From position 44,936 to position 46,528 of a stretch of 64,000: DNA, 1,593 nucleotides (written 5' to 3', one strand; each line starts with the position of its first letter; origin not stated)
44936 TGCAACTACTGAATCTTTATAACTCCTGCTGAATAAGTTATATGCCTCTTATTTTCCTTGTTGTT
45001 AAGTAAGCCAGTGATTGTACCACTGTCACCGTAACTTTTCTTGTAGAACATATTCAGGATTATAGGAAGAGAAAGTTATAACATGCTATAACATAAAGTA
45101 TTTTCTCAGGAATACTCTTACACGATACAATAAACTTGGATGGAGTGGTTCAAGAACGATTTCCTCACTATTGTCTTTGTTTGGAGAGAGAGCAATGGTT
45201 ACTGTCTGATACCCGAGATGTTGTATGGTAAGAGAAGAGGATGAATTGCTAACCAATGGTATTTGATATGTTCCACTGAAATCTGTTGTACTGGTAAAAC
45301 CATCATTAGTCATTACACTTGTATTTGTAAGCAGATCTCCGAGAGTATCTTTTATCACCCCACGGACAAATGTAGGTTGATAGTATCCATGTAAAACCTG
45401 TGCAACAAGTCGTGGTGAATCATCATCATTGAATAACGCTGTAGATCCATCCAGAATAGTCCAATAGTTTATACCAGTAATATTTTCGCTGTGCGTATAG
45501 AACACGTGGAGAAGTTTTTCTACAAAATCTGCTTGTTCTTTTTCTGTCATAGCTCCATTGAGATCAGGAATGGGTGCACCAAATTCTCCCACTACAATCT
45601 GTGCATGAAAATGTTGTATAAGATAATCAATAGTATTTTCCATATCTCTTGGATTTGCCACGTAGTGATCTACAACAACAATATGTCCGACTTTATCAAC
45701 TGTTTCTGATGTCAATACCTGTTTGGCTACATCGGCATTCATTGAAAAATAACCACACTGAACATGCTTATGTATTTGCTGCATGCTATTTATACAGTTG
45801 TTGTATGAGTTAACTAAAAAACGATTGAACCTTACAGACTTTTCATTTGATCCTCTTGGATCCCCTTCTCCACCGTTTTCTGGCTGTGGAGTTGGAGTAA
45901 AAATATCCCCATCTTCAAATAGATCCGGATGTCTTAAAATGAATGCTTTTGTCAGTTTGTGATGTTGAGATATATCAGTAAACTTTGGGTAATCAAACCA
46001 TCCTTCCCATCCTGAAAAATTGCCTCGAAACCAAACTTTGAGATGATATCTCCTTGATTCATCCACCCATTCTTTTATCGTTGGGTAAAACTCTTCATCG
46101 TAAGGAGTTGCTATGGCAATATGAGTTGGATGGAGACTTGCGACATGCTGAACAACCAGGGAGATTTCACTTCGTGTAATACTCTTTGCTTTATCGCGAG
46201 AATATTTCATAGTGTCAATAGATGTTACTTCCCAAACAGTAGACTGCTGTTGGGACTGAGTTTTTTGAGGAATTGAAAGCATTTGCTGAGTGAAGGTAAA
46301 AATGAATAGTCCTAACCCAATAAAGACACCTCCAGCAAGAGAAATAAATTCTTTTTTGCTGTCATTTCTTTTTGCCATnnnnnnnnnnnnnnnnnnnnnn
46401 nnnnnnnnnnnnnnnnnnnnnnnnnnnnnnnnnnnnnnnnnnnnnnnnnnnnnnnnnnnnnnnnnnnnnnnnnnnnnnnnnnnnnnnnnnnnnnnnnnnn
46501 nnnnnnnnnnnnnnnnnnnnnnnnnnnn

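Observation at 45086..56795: Co-directional glycosylation operon suggests a lipid-linked protein/cell-envelope O-glycosylation system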

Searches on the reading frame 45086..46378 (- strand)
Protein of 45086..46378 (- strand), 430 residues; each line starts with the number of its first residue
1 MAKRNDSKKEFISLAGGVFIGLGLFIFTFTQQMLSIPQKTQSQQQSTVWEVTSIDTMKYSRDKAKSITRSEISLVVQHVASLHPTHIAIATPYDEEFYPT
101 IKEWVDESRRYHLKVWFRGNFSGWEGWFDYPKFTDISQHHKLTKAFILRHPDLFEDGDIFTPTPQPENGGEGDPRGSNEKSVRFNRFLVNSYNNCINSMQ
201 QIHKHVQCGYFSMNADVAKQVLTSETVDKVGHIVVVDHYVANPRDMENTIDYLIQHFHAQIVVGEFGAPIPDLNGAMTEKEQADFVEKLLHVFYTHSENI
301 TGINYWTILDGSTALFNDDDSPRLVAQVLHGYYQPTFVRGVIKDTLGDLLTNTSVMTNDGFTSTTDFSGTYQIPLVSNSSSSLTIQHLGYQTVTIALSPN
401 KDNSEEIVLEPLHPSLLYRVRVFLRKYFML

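Call 4: search_protein_families(library=pfam, proteins=[window:45086-46378:-], max_evalue=0.01)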
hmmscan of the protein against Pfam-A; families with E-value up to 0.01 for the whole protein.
window:45086-46378:- (430 aa): 2 families
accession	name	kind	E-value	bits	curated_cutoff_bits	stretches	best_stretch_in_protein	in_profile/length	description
PF13620.12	CarboxypepD_reg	-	1.4e-07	32.1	32.3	1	338-409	2-81/82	Carboxypeptidase regulatory-like domain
PF13715.12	CarbopepD_reg_2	-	1.7e-06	28.4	32.2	1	339-409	2-74/88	CarboxypepD_reg-like domain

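Call 5: search_protein_families(library=ncbifam, proteins=[window:45086-46378:-], max_evalue=1)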
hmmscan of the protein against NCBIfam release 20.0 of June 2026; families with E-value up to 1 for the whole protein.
window:45086-46378:- (430 aa): 2 families
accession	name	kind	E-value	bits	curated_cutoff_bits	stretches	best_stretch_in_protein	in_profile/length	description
TIGR04056.1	OMP_RagA_SusC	subfamily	7.9e-06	24.5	368.25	1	338-411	3-73/981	SusC/RagA family TonB-linked outer membrane protein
NF033198.0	F430_CfbA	equivalog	0.056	13.4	120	1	183-258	12-86/122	sirohydrochlorin nickelochelatase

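Call 11: search_solved_structures(query=window:45086-46378:-, max_evalue=10)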
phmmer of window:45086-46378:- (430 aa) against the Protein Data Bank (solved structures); distinct sequences matched with E-value up to 10: 4.
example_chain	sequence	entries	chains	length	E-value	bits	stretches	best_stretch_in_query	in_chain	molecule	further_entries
9hfj_A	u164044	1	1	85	0.0082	18.6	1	336-399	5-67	SusC homolog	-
6fhe_A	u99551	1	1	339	0.073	15.4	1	224-317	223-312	Synthetic construct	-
8otz_Db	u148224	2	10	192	0.26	13.6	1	173-212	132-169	Uncharacterized protein MGC137036 | Ciliary Microtubule Inner Protein 3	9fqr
7nl2_A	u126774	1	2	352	0.47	12.8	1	279-311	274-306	Beta-xylanase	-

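Call 40: search_protein_representatives(protein=window:45086-46378:-)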
Query: 430 residues. Proteins with E-value up to 0.001 (for the whole library): 459; up to 1e-10: 290; up to 1e-30: 115. The best 150 are listed.
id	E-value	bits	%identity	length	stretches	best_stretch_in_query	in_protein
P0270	4.2e-139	480.8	55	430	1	42-429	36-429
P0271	4.0e-125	434.7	50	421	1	19-428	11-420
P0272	3.9e-120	418.3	59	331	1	44-336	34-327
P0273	2.0e-119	415.9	48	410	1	25-427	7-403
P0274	3.6e-118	411.8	49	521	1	37-426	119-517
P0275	2.2e-112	392.7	49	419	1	23-397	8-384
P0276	2.8e-110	385.8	50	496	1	12-377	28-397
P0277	4.2e-106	372.0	52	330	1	106-429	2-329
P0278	8.7e-106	371.0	45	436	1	33-423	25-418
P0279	1.8e-101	356.8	43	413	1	46-426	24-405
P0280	4.1e-100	352.3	45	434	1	38-418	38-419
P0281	2.2e-99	349.9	42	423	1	33-426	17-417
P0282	5.8e-98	345.2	44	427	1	46-404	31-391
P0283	6.4e-98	345.1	43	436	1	44-429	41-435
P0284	1.4e-95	337.4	41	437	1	24-426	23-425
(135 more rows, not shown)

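Call 43: search_solved_structures(query=A3, max_evalue=10, show_alignments=2)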
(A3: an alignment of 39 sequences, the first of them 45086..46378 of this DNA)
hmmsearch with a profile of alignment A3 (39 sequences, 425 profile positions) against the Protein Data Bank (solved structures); distinct sequences matched with E-value up to 10: 25.
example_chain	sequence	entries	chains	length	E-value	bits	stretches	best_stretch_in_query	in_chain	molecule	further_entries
9gbc_A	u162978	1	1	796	2.1e-05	26.7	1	330-411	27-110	TonB-linked outer membrane receptor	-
6fhe_A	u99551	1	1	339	0.00016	23.8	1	232-306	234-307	Synthetic construct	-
9hfj_A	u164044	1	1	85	0.00041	22.4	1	331-407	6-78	SusC homolog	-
1h8l_A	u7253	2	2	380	0.00052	22.1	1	315-406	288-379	CARBOXYPEPTIDASE GP180 RESIDUES 503-882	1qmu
5ay7_A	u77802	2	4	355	0.0086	18.1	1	275-329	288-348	xylanase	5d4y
1uwy_A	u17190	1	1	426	0.015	17.2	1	331-395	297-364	CARBOXYPEPTIDASE M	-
5aq0_A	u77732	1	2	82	0.031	16.2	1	332-407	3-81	CARBOXYPEPTIDASE D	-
2nsm_A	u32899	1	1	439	0.084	14.8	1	320-409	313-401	Carboxypeptidase N catalytic chain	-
6ytc_A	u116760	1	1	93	0.085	14.8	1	333-392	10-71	TonB-dependent receptor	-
6xxw_A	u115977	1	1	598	0.087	14.8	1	239-325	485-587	Beta-glucuronidase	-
6ubc_A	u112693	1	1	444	0.26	13.2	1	235-304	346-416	Glyco_hydro_cc domain-containing protein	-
6hif_Y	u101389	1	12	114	0.35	12.8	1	339-396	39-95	hdh assembly factor Kustc1130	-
6sli_B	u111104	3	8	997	0.36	12.7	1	332-406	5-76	RagA protein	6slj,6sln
6mvg_A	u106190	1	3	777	0.37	12.7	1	243-304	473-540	beta-glucuronidase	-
6ubd_A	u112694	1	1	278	0.47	12.3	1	217-302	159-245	Glyco_hydro_cc domain-containing protein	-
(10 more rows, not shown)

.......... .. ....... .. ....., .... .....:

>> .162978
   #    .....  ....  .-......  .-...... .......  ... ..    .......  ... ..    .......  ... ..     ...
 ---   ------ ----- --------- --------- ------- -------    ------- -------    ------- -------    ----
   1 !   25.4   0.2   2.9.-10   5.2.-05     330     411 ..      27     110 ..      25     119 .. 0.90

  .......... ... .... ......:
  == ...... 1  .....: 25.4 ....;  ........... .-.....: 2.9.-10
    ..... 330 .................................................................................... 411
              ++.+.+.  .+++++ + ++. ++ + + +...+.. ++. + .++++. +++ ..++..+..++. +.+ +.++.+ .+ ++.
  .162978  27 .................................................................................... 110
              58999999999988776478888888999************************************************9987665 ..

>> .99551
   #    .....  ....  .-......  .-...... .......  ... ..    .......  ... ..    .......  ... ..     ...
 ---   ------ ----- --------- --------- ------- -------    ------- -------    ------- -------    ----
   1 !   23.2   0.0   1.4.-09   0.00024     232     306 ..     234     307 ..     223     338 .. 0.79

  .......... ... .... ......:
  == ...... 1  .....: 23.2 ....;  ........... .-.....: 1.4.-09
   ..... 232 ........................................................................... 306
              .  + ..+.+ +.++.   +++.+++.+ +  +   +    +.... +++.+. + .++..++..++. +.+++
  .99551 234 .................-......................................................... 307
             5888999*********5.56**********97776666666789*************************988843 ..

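Call 44: search_protein_families(library=pfam, alignment_id=A3, max_evalue=0.1)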
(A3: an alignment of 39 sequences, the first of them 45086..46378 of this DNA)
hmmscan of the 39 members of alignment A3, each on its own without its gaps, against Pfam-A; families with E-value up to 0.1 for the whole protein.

A. member 1, window:45086-46378:- (430 aa): 5 families
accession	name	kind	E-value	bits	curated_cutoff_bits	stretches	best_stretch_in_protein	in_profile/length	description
PF13620.12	CarboxypepD_reg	-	1.4e-07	32.1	32.3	1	338-409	2-81/82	Carboxypeptidase regulatory-like domain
PF13715.12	CarbopepD_reg_2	-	1.7e-06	28.4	32.2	1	339-409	2-74/88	CarboxypepD_reg-like domain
PF24068.1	TPD1_C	-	0.023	15.1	27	1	185-227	20-61/98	Tapetum determinant 1, C-terminal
PF02875.26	Mur_ligase_C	-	0.054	14.8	28.4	1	225-309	4-88/127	Mur ligase, glutamate ligase domain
PF11790.14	Glyco_hydro_cc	-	0.07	13.1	21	0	236-307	141-209/237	Glycosyl hydrolase catalytic core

B. families by the number of members that match (of 39 scanned): 29 families (the first 25 are shown)
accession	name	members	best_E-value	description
PF13620.12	CarboxypepD_reg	25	2.7e-11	Carboxypeptidase regulatory-like domain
PF13715.12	CarbopepD_reg_2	23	4.6e-10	CarboxypepD_reg-like domain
PF11790.14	Glyco_hydro_cc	14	9.2e-06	Glycosyl hydrolase catalytic core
PF15976.11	CooC_C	5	0.0054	CS1-pili formation C-terminal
PF25020.1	TTR_TEN1-4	4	0.00011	Teneurin TTR-like domain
PF16371.11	MetallophosN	4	0.00087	N terminal of Calcineurin-like phosphoesterase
PF17789.7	MG4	2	0.023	Macroglobulin domain MG4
PF00150.24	Cellulase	1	0.00019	Cellulase (glycosyl hydrolase family 5)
PF12985.13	DUF3869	1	0.00063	Domain of unknown function (DUF3869)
PF02369.22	Big_1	1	0.0024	Bacterial Ig-like domain (group 1)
PF09581.16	Spore_III_AF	1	0.0061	Stage III sporulation protein AF (Spore_III_AF)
PF08308.17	PEGA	1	0.0071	PEGA domain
PF20755.2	DUF6834_C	1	0.013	Domain of unknown function (DUF6834), C-terminal domain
PF18476.7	PIN_8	1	0.013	PIN like domain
PF04275.20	P-mevalo_kinase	1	0.018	Phosphomevalonate kinase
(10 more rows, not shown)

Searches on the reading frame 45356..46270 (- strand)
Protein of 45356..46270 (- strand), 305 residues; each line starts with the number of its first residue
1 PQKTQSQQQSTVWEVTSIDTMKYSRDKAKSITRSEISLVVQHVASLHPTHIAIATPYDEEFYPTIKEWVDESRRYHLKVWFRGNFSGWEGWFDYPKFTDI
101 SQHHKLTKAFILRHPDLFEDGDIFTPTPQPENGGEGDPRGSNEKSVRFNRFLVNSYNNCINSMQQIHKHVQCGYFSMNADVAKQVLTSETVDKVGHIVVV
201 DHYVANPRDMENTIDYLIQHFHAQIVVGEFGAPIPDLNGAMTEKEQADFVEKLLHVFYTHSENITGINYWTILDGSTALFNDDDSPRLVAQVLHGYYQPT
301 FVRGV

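Call 33: search_protein_families(library=pfam, proteins=[window:45356-46270:-], max_evalue=10)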
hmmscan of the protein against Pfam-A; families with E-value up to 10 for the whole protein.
window:45356-46270:- (305 aa): 3 families
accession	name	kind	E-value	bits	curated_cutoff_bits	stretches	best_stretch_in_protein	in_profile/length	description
PF24068.1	TPD1_C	-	0.015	15.7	27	1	149-191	20-61/98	Tapetum determinant 1, C-terminal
PF02875.26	Mur_ligase_C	-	0.029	15.6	28.4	1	189-273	4-88/127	Mur ligase, glutamate ligase domain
PF11790.14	Glyco_hydro_cc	-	0.039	14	21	1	200-271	141-209/237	Glycosyl hydrolase catalytic core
